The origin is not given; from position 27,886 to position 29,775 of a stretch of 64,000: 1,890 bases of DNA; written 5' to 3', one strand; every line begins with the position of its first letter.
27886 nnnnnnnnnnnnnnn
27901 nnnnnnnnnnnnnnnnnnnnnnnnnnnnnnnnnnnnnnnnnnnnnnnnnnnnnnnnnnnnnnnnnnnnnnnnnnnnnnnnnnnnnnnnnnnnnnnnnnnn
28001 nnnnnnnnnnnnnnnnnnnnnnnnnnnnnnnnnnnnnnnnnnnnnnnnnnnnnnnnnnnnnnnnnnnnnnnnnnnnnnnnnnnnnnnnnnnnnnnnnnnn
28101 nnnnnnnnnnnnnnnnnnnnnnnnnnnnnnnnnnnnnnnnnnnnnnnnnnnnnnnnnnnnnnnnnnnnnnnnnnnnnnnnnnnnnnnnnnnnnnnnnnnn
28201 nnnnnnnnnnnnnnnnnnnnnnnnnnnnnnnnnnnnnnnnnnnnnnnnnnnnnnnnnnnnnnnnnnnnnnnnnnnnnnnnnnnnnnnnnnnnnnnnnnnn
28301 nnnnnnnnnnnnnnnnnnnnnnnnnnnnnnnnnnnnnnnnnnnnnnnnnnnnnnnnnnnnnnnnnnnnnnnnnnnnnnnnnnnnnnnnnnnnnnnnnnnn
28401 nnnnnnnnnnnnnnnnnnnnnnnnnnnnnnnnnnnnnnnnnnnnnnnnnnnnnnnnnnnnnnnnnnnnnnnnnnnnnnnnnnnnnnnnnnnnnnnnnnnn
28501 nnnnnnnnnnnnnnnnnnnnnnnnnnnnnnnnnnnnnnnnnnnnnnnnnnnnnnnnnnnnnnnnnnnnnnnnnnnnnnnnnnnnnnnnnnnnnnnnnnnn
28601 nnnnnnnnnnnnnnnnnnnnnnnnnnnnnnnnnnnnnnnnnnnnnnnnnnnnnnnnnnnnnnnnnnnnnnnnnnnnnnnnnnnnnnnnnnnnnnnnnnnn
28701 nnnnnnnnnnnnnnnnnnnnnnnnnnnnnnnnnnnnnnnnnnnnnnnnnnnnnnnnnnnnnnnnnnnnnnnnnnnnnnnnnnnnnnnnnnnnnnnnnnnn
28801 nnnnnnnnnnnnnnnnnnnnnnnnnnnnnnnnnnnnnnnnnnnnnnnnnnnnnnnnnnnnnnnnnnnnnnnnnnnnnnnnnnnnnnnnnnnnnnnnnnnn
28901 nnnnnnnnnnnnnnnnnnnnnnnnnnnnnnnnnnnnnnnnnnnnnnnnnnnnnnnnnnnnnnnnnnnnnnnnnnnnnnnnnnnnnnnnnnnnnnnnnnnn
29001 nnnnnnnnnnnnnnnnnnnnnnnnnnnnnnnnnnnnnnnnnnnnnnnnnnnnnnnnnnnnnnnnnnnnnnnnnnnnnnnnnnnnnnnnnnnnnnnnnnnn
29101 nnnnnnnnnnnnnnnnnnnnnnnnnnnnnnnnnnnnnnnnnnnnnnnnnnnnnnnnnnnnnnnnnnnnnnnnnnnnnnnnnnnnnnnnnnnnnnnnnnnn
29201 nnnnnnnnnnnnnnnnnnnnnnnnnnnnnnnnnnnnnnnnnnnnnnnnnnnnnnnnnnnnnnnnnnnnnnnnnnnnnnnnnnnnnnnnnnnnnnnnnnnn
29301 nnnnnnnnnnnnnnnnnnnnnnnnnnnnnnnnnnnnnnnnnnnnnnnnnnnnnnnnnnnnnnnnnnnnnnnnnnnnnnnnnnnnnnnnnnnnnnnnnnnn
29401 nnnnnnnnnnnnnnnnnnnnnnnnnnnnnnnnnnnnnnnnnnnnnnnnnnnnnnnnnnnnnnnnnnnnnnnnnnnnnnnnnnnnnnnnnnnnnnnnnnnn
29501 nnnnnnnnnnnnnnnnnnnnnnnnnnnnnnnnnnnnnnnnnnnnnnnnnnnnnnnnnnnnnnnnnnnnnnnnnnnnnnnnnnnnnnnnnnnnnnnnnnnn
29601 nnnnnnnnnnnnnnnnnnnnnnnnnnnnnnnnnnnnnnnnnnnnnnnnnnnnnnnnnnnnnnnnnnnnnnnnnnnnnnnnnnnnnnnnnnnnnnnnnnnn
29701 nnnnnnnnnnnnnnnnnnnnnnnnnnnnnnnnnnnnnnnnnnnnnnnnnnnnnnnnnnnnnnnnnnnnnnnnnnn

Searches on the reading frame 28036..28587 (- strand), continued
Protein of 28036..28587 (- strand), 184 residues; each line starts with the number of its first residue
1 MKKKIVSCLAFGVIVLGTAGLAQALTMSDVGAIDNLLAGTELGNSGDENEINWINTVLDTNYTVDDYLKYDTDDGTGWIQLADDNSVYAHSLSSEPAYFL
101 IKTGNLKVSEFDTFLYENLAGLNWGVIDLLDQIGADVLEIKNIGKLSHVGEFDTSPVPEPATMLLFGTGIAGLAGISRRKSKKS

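Call 45: search_protein_families(library=ncbifam, proteins=[L026:2648-4162:+, L077:9208-10707:+, L080:2708-4213:+, L046:785-2314:+, L052:962-2386:-, L063:3506-4825:+, L076:3994-5109:-, L085:3355-4326:-, L015:5132-7312:-, L042:7689-9851:+], max_evalue=1e-10)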
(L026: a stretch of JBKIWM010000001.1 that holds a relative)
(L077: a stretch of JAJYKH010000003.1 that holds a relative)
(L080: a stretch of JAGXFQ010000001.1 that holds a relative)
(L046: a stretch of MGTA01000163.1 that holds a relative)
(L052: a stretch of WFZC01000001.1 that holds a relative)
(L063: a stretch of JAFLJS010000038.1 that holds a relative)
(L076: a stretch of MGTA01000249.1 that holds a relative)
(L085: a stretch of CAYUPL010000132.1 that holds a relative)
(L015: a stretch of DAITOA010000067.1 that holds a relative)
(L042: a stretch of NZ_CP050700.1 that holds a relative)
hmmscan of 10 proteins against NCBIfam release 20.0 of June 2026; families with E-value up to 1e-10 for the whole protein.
L026:2648-4162:+ (505 aa): 25 families
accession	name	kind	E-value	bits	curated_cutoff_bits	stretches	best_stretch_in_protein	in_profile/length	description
TIGR01817.1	nifA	equivalog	7.7e-108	361.5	528.85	1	139-438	146-453/534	nif-specific transcriptional activator NifA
NF003451.0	PRK05022.1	equivalog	7.7e-104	348.2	476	1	140-497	150-511/512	nitric oxide reductase transcriptional regulator NorR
NF041552.1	TF_PrdR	equivalog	1.2e-102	344.1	795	1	149-495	241-577/577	sigma-54 dependent transcriptional regulator PrdR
TIGR02915.1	PEP_resp_reg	equivalog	2e-100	336.7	502.6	1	167-496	127-444/445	PEP-CTERM-box response regulator transcription factor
NF008469.0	PRK11361.1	equivalog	6.1e-99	331.8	714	1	162-498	125-458/461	acetoacetate metabolism transcriptional regulator AtoC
NF050807.1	TransRegFlbDCaul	equivalog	1.2e-95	321.1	750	1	177-496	115-440/454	sigma-54-dependent transcriptional regulator FlbD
NF007689.0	PRK10365.1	equivalog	3.6e-91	306.2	760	1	181-493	140-441/441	sigma-54-dependent response regulator transcription factor ZraR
TIGR01818.1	ntrC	equivalog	3.1e-90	303.2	558.6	1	170-492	124-461/463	nitrogen regulation protein NR(I)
NF041906.1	V4R_TF_MobR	exception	6.2e-88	295.6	999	1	167-494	215-544/544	phenol degradation transcriptional regulator MobR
TIGR02329.1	propionate_PrpR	equivalog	3.4e-86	289.9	499.2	1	167-492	199-525/526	propionate catabolism operon regulatory protein PrpR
NF038308.1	RNA_repair_RtcR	equivalog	2.5e-85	287.3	650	1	152-495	157-517/530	RNA repair transcriptional activator RtcR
NF011953.0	PRK15424.1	equivalog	9.9e-83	278.5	703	1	167-493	206-533/538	propionate catabolism operon regulatory protein PrpR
TIGR02974.1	phageshock_pspF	equivalog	1.7e-82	277.4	443.55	1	183-494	2-336/336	phage shock protein operon transcriptional activator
NF011958.0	PRK15429.1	equivalog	2.3e-82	277.7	830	1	147-500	351-690/692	formate hydrogenlyase transcriptional activator FlhA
NF049963.1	RespRegFlgRCampy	domain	1.2e-81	274.8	750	1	176-495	130-428/429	fla regulon two-component system response regulator FlgR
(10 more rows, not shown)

L077:9208-10707:+ (500 aa): 25 families
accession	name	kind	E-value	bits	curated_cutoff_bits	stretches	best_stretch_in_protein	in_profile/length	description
TIGR01817.1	nifA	equivalog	4.5e-111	372.2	528.85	1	119-431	128-447/534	nif-specific transcriptional activator NifA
NF003451.0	PRK05022.1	equivalog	2.4e-103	346.6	476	1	130-497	145-511/512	nitric oxide reductase transcriptional regulator NorR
NF041552.1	TF_PrdR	equivalog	2.4e-103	346.4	795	1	149-495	235-577/577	sigma-54 dependent transcriptional regulator PrdR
NF008469.0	PRK11361.1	equivalog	9.4e-103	344.4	714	1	161-496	125-456/461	acetoacetate metabolism transcriptional regulator AtoC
NF050807.1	TransRegFlbDCaul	equivalog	3e-99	332.9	750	1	179-494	118-438/454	sigma-54-dependent transcriptional regulator FlbD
TIGR01818.1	ntrC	equivalog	4.8e-98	328.9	558.6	1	173-492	128-461/463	nitrogen regulation protein NR(I)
TIGR02915.1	PEP_resp_reg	equivalog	7.5e-98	328.3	502.6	1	174-496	128-444/445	PEP-CTERM-box response regulator transcription factor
NF007689.0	PRK10365.1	equivalog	1.5e-95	320.6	760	1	180-493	140-441/441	sigma-54-dependent response regulator transcription factor ZraR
NF038308.1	RNA_repair_RtcR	equivalog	3.3e-91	306.7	650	1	179-495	180-517/530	RNA repair transcriptional activator RtcR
NF011958.0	PRK15429.1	equivalog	7.3e-91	305.8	830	1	147-499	352-689/692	formate hydrogenlyase transcriptional activator FlhA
NF041906.1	V4R_TF_MobR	exception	4.2e-89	299.5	999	1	180-493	233-543/544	phenol degradation transcriptional regulator MobR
TIGR02329.1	propionate_PrpR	equivalog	2.1e-88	297.2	499.2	1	163-492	196-525/526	propionate catabolism operon regulatory protein PrpR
TIGR02974.1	phageshock_pspF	equivalog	6.5e-85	285.3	443.55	1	181-494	1-336/336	phage shock protein operon transcriptional activator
NF008176.1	PRK10923.1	equivalog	2.3e-84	283.7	620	1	178-496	137-468/469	nitrogen regulation protein NR(I)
NF011953.0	PRK15424.1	equivalog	3.9e-82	276.6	703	1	167-493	207-533/538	propionate catabolism operon regulatory protein PrpR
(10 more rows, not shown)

L080:2708-4213:+ (502 aa): 25 families
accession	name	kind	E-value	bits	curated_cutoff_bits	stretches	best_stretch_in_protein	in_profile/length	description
TIGR01817.1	nifA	equivalog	1.4e-103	347.5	528.85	1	148-425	168-442/534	nif-specific transcriptional activator NifA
NF041552.1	TF_PrdR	equivalog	3.7e-99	332.6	795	1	158-494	245-576/577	sigma-54 dependent transcriptional regulator PrdR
NF003451.0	PRK05022.1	equivalog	8.9e-99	331.5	476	1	149-493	161-507/512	nitric oxide reductase transcriptional regulator NorR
NF008469.0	PRK11361.1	equivalog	4.8e-98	328.8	714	1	159-499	124-459/461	acetoacetate metabolism transcriptional regulator AtoC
TIGR01818.1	ntrC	equivalog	1.8e-91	307.2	558.6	1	170-491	126-460/463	nitrogen regulation protein NR(I)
TIGR02915.1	PEP_resp_reg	equivalog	1.9e-91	307.1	502.6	1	159-495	121-443/445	PEP-CTERM-box response regulator transcription factor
NF050807.1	TransRegFlbDCaul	equivalog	2.6e-90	303.5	750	1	180-495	120-439/454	sigma-54-dependent transcriptional regulator FlbD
NF041906.1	V4R_TF_MobR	exception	2e-88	297.3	999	1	160-490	210-540/544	phenol degradation transcriptional regulator MobR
NF007689.0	PRK10365.1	equivalog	2.4e-87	293.6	760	1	179-490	140-438/441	sigma-54-dependent response regulator transcription factor ZraR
NF038308.1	RNA_repair_RtcR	equivalog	2.8e-87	293.8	650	1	145-497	148-514/530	RNA repair transcriptional activator RtcR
TIGR02329.1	propionate_PrpR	equivalog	1.2e-82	278.3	499.2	1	172-490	206-523/526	propionate catabolism operon regulatory protein PrpR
NF049963.1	RespRegFlgRCampy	domain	5.3e-82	276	750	1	171-421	127-377/429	fla regulon two-component system response regulator FlgR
NF011953.0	PRK15424.1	equivalog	2.7e-80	270.5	703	1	167-492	208-532/538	propionate catabolism operon regulatory protein PrpR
TIGR02974.1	phageshock_pspF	equivalog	2.7e-80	270.1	443.55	1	181-481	2-323/336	phage shock protein operon transcriptional activator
NF011958.0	PRK15429.1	equivalog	3.6e-80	270.5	830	1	151-443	351-644/692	formate hydrogenlyase transcriptional activator FlhA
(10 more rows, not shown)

L046:785-2314:+ (510 aa): 25 families
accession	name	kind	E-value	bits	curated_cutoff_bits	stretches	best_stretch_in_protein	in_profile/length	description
TIGR01817.1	nifA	equivalog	5.8e-144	480.8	528.85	1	12-429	3-438/534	nif-specific transcriptional activator NifA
NF008469.0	PRK11361.1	equivalog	2.2e-113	379.4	714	1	167-497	124-459/461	acetoacetate metabolism transcriptional regulator AtoC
NF041552.1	TF_PrdR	equivalog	2.5e-110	369.5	795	1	124-492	213-576/577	sigma-54 dependent transcriptional regulator PrdR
NF038308.1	RNA_repair_RtcR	equivalog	1.8e-100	337.3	650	1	154-491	148-515/530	RNA repair transcriptional activator RtcR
TIGR02915.1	PEP_resp_reg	equivalog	2.6e-100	336.4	502.6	1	166-493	120-443/445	PEP-CTERM-box response regulator transcription factor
NF003451.0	PRK05022.1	equivalog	9e-100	334.8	476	1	160-479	164-495/512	nitric oxide reductase transcriptional regulator NorR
NF050807.1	TransRegFlbDCaul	equivalog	1.4e-98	330.8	750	1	186-494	118-440/454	sigma-54-dependent transcriptional regulator FlbD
TIGR01818.1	ntrC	equivalog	3.7e-97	326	558.6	1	170-478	118-449/463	nitrogen regulation protein NR(I)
NF041906.1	V4R_TF_MobR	exception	1e-91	308.1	999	1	164-492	213-544/544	phenol degradation transcriptional regulator MobR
NF007689.0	PRK10365.1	equivalog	2.6e-90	303.3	760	1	187-479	140-429/441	sigma-54-dependent response regulator transcription factor ZraR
NF041946.1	LuxO_transreg_Vib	equivalog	1.4e-87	294.4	800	1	158-489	106-432/463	quorum-sensing sigma-54 dependent transcriptional regulator LuxO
NF011958.0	PRK15429.1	equivalog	1.6e-86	291.5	830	1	159-469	351-658/692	formate hydrogenlyase transcriptional activator FlhA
NF049963.1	RespRegFlgRCampy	domain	1.3e-84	284.6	750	1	168-494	115-429/429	fla regulon two-component system response regulator FlgR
TIGR02974.1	phageshock_pspF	equivalog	2.4e-84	283.4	443.55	1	189-423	2-237/336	phage shock protein operon transcriptional activator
TIGR02329.1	propionate_PrpR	equivalog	4e-82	276.5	499.2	1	176-480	202-515/526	propionate catabolism operon regulatory protein PrpR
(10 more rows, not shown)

L052:962-2386:- (475 aa): 40 families (the best 25 are shown)
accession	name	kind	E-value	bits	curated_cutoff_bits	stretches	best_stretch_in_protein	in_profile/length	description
TIGR01818.1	ntrC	equivalog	5.5e-142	473.8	558.6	1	13-474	1-461/463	nitrogen regulation protein NR(I)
NF008469.0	PRK11361.1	equivalog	1.3e-117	393.4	714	1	9-474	3-452/461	acetoacetate metabolism transcriptional regulator AtoC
NF008176.1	PRK10923.1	equivalog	5.2e-113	378.1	620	1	12-474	5-464/469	nitrogen regulation protein NR(I)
NF041946.1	LuxO_transreg_Vib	equivalog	3.4e-106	355.8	800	1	24-474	10-458/463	quorum-sensing sigma-54 dependent transcriptional regulator LuxO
TIGR02915.1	PEP_resp_reg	equivalog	2.8e-103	346.1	502.6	1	13-474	1-440/445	PEP-CTERM-box response regulator transcription factor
NF007689.0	PRK10365.1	equivalog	1.7e-100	336.9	760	1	12-424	7-416/441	sigma-54-dependent response regulator transcription factor ZraR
TIGR01817.1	nifA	equivalog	2e-100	337.1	528.85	1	135-396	185-445/534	nif-specific transcriptional activator NifA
NF003451.0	PRK05022.1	equivalog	2.3e-97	326.8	476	1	118-471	161-503/512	nitric oxide reductase transcriptional regulator NorR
NF050807.1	TransRegFlbDCaul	equivalog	8.5e-94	314.9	750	1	32-474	22-436/454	sigma-54-dependent transcriptional regulator FlbD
NF011695.0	PRK15115.1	equivalog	6.8e-93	311.8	763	1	10-385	6-374/445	two-component system response regulator GlrR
NF038308.1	RNA_repair_RtcR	equivalog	1.1e-92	311.6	650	1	145-470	179-505/530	RNA repair transcriptional activator RtcR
NF051870.1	NAssimRespRegNtrX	equivalog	2.9e-90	303.3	600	1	10-443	1-433/452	nitrogen assimilation response regulator NtrX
NF041552.1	TF_PrdR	equivalog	8.7e-90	301.7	795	1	148-474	269-574/577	sigma-54 dependent transcriptional regulator PrdR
NF041906.1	V4R_TF_MobR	exception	8.4e-81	272.1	999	1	149-475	235-543/544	phenol degradation transcriptional regulator MobR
TIGR02974.1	phageshock_pspF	equivalog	2.4e-80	270.3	443.55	1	148-475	1-335/336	phage shock protein operon transcriptional activator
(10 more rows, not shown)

L063:3506-4825:+ (440 aa): 66 families (the best 25 are shown)
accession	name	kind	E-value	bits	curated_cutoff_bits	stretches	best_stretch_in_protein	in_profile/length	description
NF008469.0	PRK11361.1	equivalog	1.9e-121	406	714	1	5-437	4-456/461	acetoacetate metabolism transcriptional regulator AtoC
TIGR01818.1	ntrC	equivalog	1.1e-112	377.2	558.6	1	8-379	1-381/463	nitrogen regulation protein NR(I)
NF007689.0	PRK10365.1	equivalog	1.2e-109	367.1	760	1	7-432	7-439/441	sigma-54-dependent response regulator transcription factor ZraR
NF011695.0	PRK15115.1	equivalog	1.7e-103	346.7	763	1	2-419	3-420/445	two-component system response regulator GlrR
NF041552.1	TF_PrdR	equivalog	1.6e-102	343.7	795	1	114-436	251-577/577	sigma-54 dependent transcriptional regulator PrdR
TIGR02915.1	PEP_resp_reg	equivalog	4.2e-101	339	502.6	1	8-437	1-444/445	PEP-CTERM-box response regulator transcription factor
NF051870.1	NAssimRespRegNtrX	equivalog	1.4e-98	330.7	600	1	7-437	3-452/452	nitrogen assimilation response regulator NtrX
NF041946.1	LuxO_transreg_Vib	equivalog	1.4e-97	327.4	800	1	10-385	1-386/463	quorum-sensing sigma-54 dependent transcriptional regulator LuxO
TIGR01817.1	nifA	equivalog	3.6e-96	323.1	528.85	1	117-373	181-436/534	nif-specific transcriptional activator NifA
NF003451.0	PRK05022.1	equivalog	4.3e-93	312.8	476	1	118-430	176-503/512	nitric oxide reductase transcriptional regulator NorR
NF008176.1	PRK10923.1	equivalog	6.6e-93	311.8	620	1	7-384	5-391/469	nitrogen regulation protein NR(I)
NF038308.1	RNA_repair_RtcR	equivalog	2.6e-90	303.8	650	1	122-437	170-518/530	RNA repair transcriptional activator RtcR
NF049963.1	RespRegFlgRCampy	domain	4.4e-88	296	750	1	8-436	3-428/429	fla regulon two-component system response regulator FlgR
NF050807.1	TransRegFlbDCaul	equivalog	1.8e-87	294.1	750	1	78-435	71-438/454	sigma-54-dependent transcriptional regulator FlbD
TIGR02329.1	propionate_PrpR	equivalog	6.6e-86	289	499.2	1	116-433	196-525/526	propionate catabolism operon regulatory protein PrpR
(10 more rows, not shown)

L076:3994-5109:- (372 aa): 25 families
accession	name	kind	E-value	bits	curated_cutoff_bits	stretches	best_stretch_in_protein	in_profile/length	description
TIGR02915.1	PEP_resp_reg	equivalog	6.1e-94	315.4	502.6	1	11-294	1-283/445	PEP-CTERM-box response regulator transcription factor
NF008469.0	PRK11361.1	equivalog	2.7e-74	250.5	714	1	8-293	4-286/461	acetoacetate metabolism transcriptional regulator AtoC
TIGR01818.1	ntrC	equivalog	9.9e-72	242.2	558.6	1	12-298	2-282/463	nitrogen regulation protein NR(I)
NF003451.0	PRK05022.1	equivalog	4.7e-64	216.9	476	1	126-294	162-334/512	nitric oxide reductase transcriptional regulator NorR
NF041946.1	LuxO_transreg_Vib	equivalog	3.7e-62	210.6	800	1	32-293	21-276/463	quorum-sensing sigma-54 dependent transcriptional regulator LuxO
TIGR01817.1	nifA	equivalog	9.2e-62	209.5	528.85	1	134-293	180-339/534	nif-specific transcriptional activator NifA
NF008176.1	PRK10923.1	equivalog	7.9e-60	202.8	620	1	37-299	33-287/469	nitrogen regulation protein NR(I)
NF007689.0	PRK10365.1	equivalog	4.4e-58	197.1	760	1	85-293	79-282/441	sigma-54-dependent response regulator transcription factor ZraR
NF049963.1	RespRegFlgRCampy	domain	2e-57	195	750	1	85-295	71-279/429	fla regulon two-component system response regulator FlgR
NF011695.0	PRK15115.1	equivalog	5.4e-57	193.5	763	1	7-294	5-279/445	two-component system response regulator GlrR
NF041552.1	TF_PrdR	equivalog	2e-56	191.6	795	1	140-293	257-410/577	sigma-54 dependent transcriptional regulator PrdR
NF038308.1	RNA_repair_RtcR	equivalog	8.8e-55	186.5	650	1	124-293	154-327/530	RNA repair transcriptional activator RtcR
NF050807.1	TransRegFlbDCaul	equivalog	1.1e-52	179.4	750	1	147-293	115-261/454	sigma-54-dependent transcriptional regulator FlbD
TIGR02329.1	propionate_PrpR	equivalog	3.6e-50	171.1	499.2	1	132-294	196-357/526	propionate catabolism operon regulatory protein PrpR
NF051870.1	NAssimRespRegNtrX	equivalog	3.2e-49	168.1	600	1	10-295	3-280/452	nitrogen assimilation response regulator NtrX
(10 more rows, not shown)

L085:3355-4326:- (324 aa): 25 families
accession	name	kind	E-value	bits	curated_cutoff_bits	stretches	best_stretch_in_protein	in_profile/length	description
TIGR02915.1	PEP_resp_reg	equivalog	8.1e-95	318.3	502.6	1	5-268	1-262/445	PEP-CTERM-box response regulator transcription factor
TIGR01818.1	ntrC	equivalog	2.8e-62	211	558.6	1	6-267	2-256/463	nitrogen regulation protein NR(I)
NF008469.0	PRK11361.1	equivalog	1.7e-60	205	714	1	3-267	5-265/461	acetoacetate metabolism transcriptional regulator AtoC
NF041946.1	LuxO_transreg_Vib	equivalog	3.7e-53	180.9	800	1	8-267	2-255/463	quorum-sensing sigma-54 dependent transcriptional regulator LuxO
NF003451.0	PRK05022.1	equivalog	6.2e-52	177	476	1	120-268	161-313/512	nitric oxide reductase transcriptional regulator NorR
TIGR01817.1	nifA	equivalog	3.5e-50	171.3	528.85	1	135-266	186-317/534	nif-specific transcriptional activator NifA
NF049963.1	RespRegFlgRCampy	domain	1.9e-49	168.7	750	1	78-269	69-258/429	fla regulon two-component system response regulator FlgR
NF008176.1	PRK10923.1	equivalog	4.6e-49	167.3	620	1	5-266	6-259/469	nitrogen regulation protein NR(I)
NF011695.0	PRK15115.1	equivalog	5.4e-48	163.8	763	1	4-268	8-258/445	two-component system response regulator GlrR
NF007689.0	PRK10365.1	equivalog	1.4e-46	159.2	760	1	25-268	29-262/441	sigma-54-dependent response regulator transcription factor ZraR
NF051870.1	NAssimRespRegNtrX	equivalog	4e-45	154.5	600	1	4-267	3-257/452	nitrogen assimilation response regulator NtrX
NF041552.1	TF_PrdR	equivalog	2.4e-44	151.6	795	1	141-269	264-391/577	sigma-54 dependent transcriptional regulator PrdR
NF050807.1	TransRegFlbDCaul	equivalog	2.6e-44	151.8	750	1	147-268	120-241/454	sigma-54-dependent transcriptional regulator FlbD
NF038308.1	RNA_repair_RtcR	equivalog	3.1e-44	151.7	650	1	119-268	154-307/530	RNA repair transcriptional activator RtcR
TIGR02329.1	propionate_PrpR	equivalog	4.4e-43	147.7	499.2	1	143-268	210-336/526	propionate catabolism operon regulatory protein PrpR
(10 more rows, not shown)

L015:5132-7312:- (727 aa): 25 families
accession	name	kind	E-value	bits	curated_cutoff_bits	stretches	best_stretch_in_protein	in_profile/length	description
TIGR01817.1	nifA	equivalog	2.1e-102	343.6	528.85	1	343-659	109-433/534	nif-specific transcriptional activator NifA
NF011958.0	PRK15429.1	equivalog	5.3e-98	329.4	830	1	340-726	297-686/692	formate hydrogenlyase transcriptional activator FlhA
NF003451.0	PRK05022.1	equivalog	1.8e-94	317.3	476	1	345-658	115-427/512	nitric oxide reductase transcriptional regulator NorR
TIGR02915.1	PEP_resp_reg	equivalog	6.1e-93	312.1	502.6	1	386-726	109-444/445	PEP-CTERM-box response regulator transcription factor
NF038308.1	RNA_repair_RtcR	equivalog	1.5e-92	311.2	650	1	407-660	166-428/530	RNA repair transcriptional activator RtcR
NF008469.0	PRK11361.1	equivalog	3.2e-91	306.3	714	1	420-726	142-456/461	acetoacetate metabolism transcriptional regulator AtoC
NF041552.1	TF_PrdR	equivalog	1e-89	301.5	795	1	418-722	264-574/577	sigma-54 dependent transcriptional regulator PrdR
TIGR01818.1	ntrC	equivalog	7.1e-88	295.4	558.6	1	405-661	118-374/463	nitrogen regulation protein NR(I)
NF007689.0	PRK10365.1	equivalog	4.1e-82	276.3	760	1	419-721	137-439/441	sigma-54-dependent response regulator transcription factor ZraR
NF050807.1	TransRegFlbDCaul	equivalog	5.8e-80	269.4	750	1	411-661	108-358/454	sigma-54-dependent transcriptional regulator FlbD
TIGR02329.1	propionate_PrpR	equivalog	1.1e-79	268.5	499.2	1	399-722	191-525/526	propionate catabolism operon regulatory protein PrpR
TIGR02974.1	phageshock_pspF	equivalog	2.3e-78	263.8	443.55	1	423-657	1-236/336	phage shock protein operon transcriptional activator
NF011953.0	PRK15424.1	equivalog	3.2e-78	263.7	703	1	379-723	178-533/538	propionate catabolism operon regulatory protein PrpR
NF041946.1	LuxO_transreg_Vib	equivalog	2.7e-76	257.2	800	1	407-669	120-382/463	quorum-sensing sigma-54 dependent transcriptional regulator LuxO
NF049963.1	RespRegFlgRCampy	domain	1.9e-74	251.1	750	1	416-722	129-425/429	fla regulon two-component system response regulator FlgR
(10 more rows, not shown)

L042:7689-9851:+ (721 aa): 27 families (the best 25 are shown)
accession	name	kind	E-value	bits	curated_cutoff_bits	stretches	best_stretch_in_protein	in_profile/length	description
NF011958.0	PRK15429.1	equivalog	3.5e-117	392.8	830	1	362-714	335-688/692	formate hydrogenlyase transcriptional activator FlhA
TIGR01817.1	nifA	equivalog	4.1e-108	362.5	528.85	1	358-647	146-433/534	nif-specific transcriptional activator NifA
NF003451.0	PRK05022.1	equivalog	2.8e-101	339.8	476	1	362-642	142-423/512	nitric oxide reductase transcriptional regulator NorR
NF008469.0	PRK11361.1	equivalog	4.7e-93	312.4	714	1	394-671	128-407/461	acetoacetate metabolism transcriptional regulator AtoC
NF041552.1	TF_PrdR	equivalog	2.6e-91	306.7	795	1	398-708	256-574/577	sigma-54 dependent transcriptional regulator PrdR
NF038308.1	RNA_repair_RtcR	equivalog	5.9e-90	302.6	650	1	392-647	163-427/530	RNA repair transcriptional activator RtcR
TIGR02915.1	PEP_resp_reg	equivalog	1.8e-89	300.7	502.6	1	391-712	122-444/445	PEP-CTERM-box response regulator transcription factor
TIGR01818.1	ntrC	equivalog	1.2e-86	291.3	558.6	1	401-660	123-385/463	nitrogen regulation protein NR(I)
NF041906.1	V4R_TF_MobR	exception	9.2e-86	288.5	999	1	377-642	207-465/544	phenol degradation transcriptional regulator MobR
NF007689.0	PRK10365.1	equivalog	1.8e-85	287.4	760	1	402-647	133-377/441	sigma-54-dependent response regulator transcription factor ZraR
TIGR02974.1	phageshock_pspF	equivalog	5e-85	285.7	443.55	1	411-669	1-259/336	phage shock protein operon transcriptional activator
NF050807.1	TransRegFlbDCaul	equivalog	3.4e-82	276.7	750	1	410-646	119-355/454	sigma-54-dependent transcriptional regulator FlbD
NF049963.1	RespRegFlgRCampy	domain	4e-82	276.3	750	1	375-709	103-426/429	fla regulon two-component system response regulator FlgR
NF041946.1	LuxO_transreg_Vib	equivalog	5.3e-78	262.9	800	1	401-654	125-378/463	quorum-sensing sigma-54 dependent transcriptional regulator LuxO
TIGR02329.1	propionate_PrpR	equivalog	4.5e-75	253.3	499.2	1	401-640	204-448/526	propionate catabolism operon regulatory protein PrpR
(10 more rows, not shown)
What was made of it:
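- On PEP-CTERM box (PrsR/TIGR02915 site, Haft motif 1): PrsR homologs do occur in related genomes (L076, L085; call 45).
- PrsR homologs exist in Desulfobulbia genomes next to PEP-CTERM genes (L076, L085; call 45).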

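Call 56: search_protein_families(library=ncbifam, proteins=[window:28036-28587:-], max_evalue=0.00001)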
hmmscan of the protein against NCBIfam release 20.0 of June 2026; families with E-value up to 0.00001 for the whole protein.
window:28036-28587:- (184 aa): 5 families
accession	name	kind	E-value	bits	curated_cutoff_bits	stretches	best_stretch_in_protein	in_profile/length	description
NF033554.9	floc_PepA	equivalog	5.6e-08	32.9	80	1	143-181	223-261/261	flocculation-associated PEP-CTERM protein PepA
NF041538.1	PEP_EDSA_1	subfamily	9.9e-07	28.7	100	1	154-180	280-307/307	EDSAP-1 family PEP-CTERM protein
NF038129.1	PEP_NF038129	equivalog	1.7e-06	28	65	1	146-180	160-194/194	NF038129 family PEP-CTERM protein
NF038125.1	PEP_CTERM_THxN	subfamily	1.7e-06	27.8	85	1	154-180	219-246/246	THxN family PEP-CTERM protein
TIGR02595.1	PEP_CTERM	domain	4.7e-06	27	16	1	157-181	1-24/24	PEP-CTERM sorting domain-containing protein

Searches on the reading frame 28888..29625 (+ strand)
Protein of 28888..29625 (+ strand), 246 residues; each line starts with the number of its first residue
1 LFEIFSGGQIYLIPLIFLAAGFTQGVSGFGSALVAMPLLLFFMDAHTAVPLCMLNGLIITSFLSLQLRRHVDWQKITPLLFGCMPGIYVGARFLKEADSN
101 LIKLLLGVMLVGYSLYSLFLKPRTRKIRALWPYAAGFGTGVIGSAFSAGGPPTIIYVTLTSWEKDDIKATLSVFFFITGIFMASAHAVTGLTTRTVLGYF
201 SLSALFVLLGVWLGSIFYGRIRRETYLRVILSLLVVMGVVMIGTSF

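Call 9: search_protein_families(library=pfam, proteins=[window:28888-29625:+], max_evalue=0.01)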
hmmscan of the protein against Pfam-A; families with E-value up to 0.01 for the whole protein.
window:28888-29625:+ (246 aa): 1 family
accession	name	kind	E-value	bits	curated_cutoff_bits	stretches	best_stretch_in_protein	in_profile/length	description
PF01925.25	TauE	-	5.6e-37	128.1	32.6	1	15-241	3-237/237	Sulfite exporter TauE/SafE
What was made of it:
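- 28888..29628 (+): Divergent TauE/SafE (TSUP) permease gene. It shares the intergenic region but is probably not the primary target. Pfam PF01925 (call 9).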

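Call 56: search_protein_families(library=ncbifam, proteins=[window:28888-29625:+], max_evalue=0.00001)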
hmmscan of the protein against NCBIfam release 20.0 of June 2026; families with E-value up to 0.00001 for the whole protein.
window:28888-29625:+ (246 aa): 0 families
